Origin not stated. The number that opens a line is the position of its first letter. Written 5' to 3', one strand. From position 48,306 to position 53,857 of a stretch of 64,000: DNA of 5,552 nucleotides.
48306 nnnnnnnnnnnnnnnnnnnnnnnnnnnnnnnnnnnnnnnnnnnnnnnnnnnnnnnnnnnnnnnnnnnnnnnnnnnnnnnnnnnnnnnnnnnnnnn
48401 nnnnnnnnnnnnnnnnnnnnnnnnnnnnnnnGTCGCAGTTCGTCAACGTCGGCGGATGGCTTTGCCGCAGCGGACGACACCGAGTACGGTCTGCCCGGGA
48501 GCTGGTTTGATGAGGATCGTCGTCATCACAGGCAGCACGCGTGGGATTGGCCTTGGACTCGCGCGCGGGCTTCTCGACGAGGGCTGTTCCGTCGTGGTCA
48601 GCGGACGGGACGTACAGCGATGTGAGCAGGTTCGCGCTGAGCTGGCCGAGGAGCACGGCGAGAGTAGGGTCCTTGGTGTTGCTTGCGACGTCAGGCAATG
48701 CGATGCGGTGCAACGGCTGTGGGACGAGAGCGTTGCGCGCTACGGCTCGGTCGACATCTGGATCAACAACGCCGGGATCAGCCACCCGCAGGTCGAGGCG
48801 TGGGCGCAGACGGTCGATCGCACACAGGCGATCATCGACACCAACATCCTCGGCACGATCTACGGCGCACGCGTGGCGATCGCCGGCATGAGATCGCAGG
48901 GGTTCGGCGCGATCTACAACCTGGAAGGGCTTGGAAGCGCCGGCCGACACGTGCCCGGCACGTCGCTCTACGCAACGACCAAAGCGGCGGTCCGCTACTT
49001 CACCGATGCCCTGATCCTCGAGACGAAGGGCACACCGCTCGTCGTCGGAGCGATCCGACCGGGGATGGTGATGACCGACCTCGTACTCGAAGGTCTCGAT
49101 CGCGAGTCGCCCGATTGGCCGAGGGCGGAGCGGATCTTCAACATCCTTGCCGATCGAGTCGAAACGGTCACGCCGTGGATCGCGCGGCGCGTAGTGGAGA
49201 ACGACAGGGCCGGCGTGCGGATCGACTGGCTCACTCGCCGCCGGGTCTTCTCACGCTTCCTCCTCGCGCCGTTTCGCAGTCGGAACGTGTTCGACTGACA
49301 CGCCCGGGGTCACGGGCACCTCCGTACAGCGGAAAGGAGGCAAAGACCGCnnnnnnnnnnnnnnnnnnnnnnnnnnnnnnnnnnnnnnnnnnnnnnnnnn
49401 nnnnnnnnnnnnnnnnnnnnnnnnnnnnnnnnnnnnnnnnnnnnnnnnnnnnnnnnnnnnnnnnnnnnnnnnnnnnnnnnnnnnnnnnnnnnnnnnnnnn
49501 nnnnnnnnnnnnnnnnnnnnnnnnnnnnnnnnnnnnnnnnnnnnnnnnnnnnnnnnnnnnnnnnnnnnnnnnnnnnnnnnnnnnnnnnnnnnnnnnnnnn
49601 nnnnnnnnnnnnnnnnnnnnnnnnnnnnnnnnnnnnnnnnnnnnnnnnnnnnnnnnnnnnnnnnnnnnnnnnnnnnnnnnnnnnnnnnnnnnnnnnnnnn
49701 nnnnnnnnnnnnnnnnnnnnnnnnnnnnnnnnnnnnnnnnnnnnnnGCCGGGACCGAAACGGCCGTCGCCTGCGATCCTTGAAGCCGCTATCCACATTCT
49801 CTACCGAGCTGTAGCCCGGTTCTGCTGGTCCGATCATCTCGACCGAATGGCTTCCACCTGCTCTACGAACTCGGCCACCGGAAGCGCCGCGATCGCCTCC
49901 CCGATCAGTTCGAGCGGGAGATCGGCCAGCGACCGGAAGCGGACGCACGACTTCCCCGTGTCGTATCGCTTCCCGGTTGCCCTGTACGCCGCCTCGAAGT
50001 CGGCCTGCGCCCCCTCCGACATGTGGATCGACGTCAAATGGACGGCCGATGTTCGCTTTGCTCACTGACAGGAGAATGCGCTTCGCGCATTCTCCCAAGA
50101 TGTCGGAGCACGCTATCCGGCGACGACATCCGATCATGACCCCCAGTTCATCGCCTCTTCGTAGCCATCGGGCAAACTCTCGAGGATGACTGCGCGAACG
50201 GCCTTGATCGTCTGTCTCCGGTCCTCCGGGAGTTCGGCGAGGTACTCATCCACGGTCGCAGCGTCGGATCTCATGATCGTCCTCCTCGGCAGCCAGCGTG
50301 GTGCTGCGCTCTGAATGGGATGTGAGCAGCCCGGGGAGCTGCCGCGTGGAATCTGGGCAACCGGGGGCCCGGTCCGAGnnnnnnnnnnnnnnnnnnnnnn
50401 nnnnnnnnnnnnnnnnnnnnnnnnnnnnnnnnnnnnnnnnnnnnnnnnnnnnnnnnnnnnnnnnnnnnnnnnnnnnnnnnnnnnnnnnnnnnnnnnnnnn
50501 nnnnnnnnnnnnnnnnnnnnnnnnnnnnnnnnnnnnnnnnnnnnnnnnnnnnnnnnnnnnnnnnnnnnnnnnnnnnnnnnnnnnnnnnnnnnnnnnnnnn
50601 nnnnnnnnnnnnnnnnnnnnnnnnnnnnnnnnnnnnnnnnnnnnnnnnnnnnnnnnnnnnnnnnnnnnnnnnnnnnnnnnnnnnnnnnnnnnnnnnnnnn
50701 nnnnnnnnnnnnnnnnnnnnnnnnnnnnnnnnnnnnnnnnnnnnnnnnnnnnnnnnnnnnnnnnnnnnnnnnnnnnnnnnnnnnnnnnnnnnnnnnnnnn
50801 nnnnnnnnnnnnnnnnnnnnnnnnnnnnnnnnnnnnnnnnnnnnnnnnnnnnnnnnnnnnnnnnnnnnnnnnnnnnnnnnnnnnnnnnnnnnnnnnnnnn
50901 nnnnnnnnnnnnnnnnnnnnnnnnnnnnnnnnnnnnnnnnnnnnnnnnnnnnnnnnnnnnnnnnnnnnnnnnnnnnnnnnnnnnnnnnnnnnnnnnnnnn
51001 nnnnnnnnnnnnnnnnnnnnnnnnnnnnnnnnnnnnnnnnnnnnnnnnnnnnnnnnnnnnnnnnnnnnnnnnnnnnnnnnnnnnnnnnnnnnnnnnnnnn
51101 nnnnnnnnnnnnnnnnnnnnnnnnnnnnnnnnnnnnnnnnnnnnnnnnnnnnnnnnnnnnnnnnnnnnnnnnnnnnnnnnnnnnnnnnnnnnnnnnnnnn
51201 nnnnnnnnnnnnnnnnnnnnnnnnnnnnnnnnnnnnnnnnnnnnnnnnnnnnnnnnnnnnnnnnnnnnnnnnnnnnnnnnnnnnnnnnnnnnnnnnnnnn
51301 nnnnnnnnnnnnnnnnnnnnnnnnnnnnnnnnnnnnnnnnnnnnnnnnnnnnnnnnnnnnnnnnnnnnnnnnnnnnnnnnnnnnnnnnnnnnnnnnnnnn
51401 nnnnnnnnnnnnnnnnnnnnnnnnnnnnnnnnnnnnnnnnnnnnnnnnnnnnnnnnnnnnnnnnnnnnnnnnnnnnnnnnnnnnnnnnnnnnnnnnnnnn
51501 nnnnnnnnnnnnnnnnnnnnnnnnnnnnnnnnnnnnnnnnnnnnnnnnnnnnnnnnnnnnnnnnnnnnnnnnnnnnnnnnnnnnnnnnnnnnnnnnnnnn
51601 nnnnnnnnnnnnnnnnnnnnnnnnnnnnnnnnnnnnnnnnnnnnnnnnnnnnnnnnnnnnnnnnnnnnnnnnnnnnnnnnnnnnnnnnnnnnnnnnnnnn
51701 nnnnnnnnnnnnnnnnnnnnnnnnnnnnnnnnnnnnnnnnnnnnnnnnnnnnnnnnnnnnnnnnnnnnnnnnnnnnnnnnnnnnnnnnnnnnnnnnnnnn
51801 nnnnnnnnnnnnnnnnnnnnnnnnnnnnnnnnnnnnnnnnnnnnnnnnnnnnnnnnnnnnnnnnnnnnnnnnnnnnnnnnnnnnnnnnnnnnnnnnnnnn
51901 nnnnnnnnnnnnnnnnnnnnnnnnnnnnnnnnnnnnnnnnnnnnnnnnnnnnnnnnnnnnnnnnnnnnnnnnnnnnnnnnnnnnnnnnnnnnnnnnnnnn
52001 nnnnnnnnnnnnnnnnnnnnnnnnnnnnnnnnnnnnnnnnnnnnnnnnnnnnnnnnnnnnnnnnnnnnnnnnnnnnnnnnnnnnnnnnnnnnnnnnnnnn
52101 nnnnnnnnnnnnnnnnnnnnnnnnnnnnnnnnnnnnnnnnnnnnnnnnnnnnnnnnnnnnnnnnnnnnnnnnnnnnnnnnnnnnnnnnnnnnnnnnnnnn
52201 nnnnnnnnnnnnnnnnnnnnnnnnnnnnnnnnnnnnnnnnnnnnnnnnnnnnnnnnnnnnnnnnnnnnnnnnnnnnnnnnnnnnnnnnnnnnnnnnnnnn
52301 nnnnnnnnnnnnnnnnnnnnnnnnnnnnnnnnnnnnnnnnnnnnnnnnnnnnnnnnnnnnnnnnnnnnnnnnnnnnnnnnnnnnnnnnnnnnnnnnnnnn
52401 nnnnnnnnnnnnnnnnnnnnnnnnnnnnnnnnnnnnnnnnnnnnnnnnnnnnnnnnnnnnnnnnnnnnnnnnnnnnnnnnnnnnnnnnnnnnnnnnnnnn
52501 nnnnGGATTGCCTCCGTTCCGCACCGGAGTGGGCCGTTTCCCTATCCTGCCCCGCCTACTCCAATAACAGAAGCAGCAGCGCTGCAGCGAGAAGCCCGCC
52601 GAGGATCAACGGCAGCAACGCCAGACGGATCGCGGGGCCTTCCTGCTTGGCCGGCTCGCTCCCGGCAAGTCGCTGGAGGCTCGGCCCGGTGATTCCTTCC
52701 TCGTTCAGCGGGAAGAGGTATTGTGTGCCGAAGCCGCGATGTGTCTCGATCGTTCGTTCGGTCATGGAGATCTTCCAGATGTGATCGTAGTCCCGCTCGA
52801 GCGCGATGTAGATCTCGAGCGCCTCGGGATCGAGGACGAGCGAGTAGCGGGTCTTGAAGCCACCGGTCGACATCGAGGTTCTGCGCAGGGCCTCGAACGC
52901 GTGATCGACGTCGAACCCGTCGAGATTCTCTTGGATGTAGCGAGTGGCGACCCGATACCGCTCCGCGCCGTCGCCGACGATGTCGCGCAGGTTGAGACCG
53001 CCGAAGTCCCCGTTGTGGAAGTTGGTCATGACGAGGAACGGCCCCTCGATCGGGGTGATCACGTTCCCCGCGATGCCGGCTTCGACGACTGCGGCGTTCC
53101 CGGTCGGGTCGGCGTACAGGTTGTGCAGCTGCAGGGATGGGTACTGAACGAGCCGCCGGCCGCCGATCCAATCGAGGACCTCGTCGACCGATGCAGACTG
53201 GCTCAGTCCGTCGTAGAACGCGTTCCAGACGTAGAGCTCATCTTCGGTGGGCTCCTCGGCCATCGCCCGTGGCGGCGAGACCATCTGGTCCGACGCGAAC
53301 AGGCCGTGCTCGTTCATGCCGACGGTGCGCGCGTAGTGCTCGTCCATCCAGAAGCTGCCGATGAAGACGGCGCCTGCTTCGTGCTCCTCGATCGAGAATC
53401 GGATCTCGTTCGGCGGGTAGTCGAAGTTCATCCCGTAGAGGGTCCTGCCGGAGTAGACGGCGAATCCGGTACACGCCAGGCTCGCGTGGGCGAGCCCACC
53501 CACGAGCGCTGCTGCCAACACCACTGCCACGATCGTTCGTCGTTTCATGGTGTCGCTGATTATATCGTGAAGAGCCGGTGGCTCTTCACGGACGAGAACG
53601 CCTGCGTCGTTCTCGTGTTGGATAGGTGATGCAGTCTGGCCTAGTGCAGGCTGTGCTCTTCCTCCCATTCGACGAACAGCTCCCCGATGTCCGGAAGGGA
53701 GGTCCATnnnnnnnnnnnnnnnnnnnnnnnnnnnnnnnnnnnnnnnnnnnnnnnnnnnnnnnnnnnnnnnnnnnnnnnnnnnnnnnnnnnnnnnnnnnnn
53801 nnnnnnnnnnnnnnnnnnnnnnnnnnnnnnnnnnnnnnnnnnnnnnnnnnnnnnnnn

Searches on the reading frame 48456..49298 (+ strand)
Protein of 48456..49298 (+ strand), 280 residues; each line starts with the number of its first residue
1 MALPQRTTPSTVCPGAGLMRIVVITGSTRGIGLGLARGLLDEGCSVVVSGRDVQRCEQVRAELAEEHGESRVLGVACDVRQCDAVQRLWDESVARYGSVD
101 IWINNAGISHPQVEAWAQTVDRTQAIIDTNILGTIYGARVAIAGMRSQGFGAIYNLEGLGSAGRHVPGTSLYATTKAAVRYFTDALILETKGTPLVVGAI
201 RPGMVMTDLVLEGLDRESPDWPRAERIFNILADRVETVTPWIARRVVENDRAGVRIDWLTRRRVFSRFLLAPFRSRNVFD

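Call 58: search_protein_families(library=pfam, proteins=[window:48456-49298:+], max_evalue=0.00001)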
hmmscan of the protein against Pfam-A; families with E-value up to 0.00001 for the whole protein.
window:48456-49298:+ (280 aa): 3 families
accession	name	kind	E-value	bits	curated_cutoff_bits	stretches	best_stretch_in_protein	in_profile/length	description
PF00106.31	adh_short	-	7.2e-39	133.7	26.6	1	21-210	2-187/195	short chain dehydrogenase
PF13561.12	adh_short_C2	-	2e-28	100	27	1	28-211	5-181/236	Enoyl-(Acyl carrier protein) reductase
PF08659.16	KR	-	2.1e-06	28.2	22.6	1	22-112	3-95/180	KR domain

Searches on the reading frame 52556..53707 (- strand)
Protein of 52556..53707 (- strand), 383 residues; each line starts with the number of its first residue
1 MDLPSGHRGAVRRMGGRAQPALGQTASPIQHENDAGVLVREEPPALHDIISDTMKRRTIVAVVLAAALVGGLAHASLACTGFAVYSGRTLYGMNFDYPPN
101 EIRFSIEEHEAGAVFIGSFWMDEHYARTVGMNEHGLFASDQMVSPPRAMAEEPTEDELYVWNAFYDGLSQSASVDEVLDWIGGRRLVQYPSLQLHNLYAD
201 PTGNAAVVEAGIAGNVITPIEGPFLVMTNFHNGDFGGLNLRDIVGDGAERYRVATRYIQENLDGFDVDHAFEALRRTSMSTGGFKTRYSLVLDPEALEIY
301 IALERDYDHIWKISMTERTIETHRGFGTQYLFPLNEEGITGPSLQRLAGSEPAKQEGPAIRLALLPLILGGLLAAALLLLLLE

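Call 62: search_protein_families(library=ncbifam, proteins=[window:52556-53707:-], max_evalue=0.01)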
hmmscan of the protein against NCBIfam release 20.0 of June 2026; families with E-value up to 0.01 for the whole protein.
window:52556-53707:- (383 aa): 1 family
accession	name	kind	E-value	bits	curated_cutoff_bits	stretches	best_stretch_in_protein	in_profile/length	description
NF040521.1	C45_proenzyme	subfamily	1.1e-12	47.9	85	1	74-298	85-312/313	C45 family autoproteolytic acyltransferase/hydrolase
